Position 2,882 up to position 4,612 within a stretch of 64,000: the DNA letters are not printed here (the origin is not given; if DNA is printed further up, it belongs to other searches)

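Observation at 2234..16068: Divergent double-MttB locus with no corrinoid partner, wired to an AprAB-like flavoprotein/ferredoxin pair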

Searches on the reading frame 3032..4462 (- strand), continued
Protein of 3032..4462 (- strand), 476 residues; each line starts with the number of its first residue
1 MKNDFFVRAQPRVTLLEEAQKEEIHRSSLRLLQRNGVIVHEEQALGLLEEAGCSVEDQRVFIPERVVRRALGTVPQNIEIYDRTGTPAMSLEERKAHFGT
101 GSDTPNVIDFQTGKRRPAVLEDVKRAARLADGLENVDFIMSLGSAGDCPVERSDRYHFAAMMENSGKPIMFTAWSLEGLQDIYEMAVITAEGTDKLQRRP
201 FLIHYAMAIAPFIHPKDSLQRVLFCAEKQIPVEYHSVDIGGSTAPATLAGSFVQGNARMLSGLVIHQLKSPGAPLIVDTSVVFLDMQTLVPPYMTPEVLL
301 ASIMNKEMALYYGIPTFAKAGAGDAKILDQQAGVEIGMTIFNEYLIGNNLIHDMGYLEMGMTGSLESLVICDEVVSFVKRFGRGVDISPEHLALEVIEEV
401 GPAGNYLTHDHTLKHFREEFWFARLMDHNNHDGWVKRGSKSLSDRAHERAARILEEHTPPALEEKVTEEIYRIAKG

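Call 55: find_encoding_contigs(protein=P0284, flank=10000, max_places=2)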
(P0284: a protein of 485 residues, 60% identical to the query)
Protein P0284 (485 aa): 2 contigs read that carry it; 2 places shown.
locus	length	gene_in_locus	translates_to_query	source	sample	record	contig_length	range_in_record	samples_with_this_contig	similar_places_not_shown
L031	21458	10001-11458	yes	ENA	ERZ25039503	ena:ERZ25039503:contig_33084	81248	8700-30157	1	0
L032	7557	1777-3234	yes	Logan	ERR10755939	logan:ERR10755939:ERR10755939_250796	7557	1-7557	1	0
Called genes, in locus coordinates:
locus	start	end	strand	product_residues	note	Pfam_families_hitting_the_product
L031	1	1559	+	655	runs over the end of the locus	PF06808:DctM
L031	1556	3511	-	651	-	PF00724:Oxidored_FMN, PF01266:DAO (faint), PF03486:HI0933_like (faint), PF07992:Pyr_redox_2, PF12831:FAD_oxidored (weak), PF13450:NAD_binding_8 (weak), PF13738:Pyr_redox_3 (weak), PF00070:Pyr_redox (weak), +1 more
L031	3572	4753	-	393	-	PF00108:Thiolase_N, PF22691:Thiolase_C_1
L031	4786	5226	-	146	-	PF01796:OB_ChsH2_C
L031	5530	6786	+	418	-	PF07690:MFS_1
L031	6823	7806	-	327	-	PF00753:Lactamase_B, PF21221:B_lactamase-like_C (weak)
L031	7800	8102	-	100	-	PF00106:adh_short, PF13561:adh_short_C2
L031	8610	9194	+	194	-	PF01381:HTH_3, PF12844:HTH_19, PF13443:HTH_26 (weak), PF13560:HTH_31, PF05899:Cupin_3 (faint), PF02311:AraC_binding (weak), PF07883:Cupin_2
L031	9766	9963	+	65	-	PF02310:B12-binding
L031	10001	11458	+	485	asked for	PF06253:MTTB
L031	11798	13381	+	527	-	PF00496:SBP_bac_5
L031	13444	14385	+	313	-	PF19300:BPD_transp_1_N, PF00528:BPD_transp_1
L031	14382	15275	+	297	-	PF12911:OppC_N, PF00528:BPD_transp_1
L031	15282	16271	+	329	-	PF00005:ABC_tran, PF13304:AAA_21 (weak), PF08352:oligo_HPY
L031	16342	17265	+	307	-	PF00005:ABC_tran, PF08352:oligo_HPY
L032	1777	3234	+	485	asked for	PF06253:MTTB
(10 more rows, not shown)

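Call 75: find_encoding_contigs(protein=window:3032-4462:-, flank=10000, max_places=4)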
Protein window:3032-4462:- (476 aa): 5 contigs read that carry it; 4 places shown.
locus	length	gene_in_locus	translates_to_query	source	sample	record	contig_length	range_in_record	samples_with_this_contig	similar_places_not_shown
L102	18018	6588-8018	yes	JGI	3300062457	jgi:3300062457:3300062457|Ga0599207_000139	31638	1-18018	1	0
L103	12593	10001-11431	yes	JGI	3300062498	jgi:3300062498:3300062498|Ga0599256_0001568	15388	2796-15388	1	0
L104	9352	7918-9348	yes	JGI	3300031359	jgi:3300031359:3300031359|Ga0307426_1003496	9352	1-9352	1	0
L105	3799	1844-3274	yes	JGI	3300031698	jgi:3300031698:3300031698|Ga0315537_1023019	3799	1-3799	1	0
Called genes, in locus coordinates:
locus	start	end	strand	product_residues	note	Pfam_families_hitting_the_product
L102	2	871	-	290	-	?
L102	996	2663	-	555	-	PF00496:SBP_bac_5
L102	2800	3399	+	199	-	PF00149:Metallophos, PF12850:Metallophos_2 (weak)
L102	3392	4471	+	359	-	PF01037:AsnC_trans_reg (weak)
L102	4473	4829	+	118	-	PF00037:Fer4 (weak), PF12837:Fer4_6 (faint), PF13237:Fer4_10 (weak), PF14697:Fer4_21 (weak), PF12838:Fer4_7, PF13187:Fer4_9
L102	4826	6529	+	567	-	PF00890:FAD_binding_2, PF01266:DAO, PF07992:Pyr_redox_2 (faint), PF12831:FAD_oxidored, PF02910:Succ_DH_flav_C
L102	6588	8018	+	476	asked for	PF06253:MTTB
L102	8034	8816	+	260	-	PF18939:DUF5686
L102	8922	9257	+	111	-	-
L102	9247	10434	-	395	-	PF01546:Peptidase_M20, PF07687:M20_dimer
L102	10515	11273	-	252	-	PF00106:adh_short, PF01370:Epimerase, PF08659:KR, PF13561:adh_short_C2, PF23441:SDR (weak)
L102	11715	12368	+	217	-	PF02607:B12-binding_2, PF02310:B12-binding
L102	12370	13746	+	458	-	PF05369:MtmB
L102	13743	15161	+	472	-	PF06253:MTTB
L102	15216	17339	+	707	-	PF04879:Molybdop_Fe4S4, PF00384:Molybdopterin, PF01568:Molydop_binding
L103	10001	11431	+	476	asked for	PF06253:MTTB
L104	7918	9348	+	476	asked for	PF06253:MTTB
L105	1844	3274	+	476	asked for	PF06253:MTTB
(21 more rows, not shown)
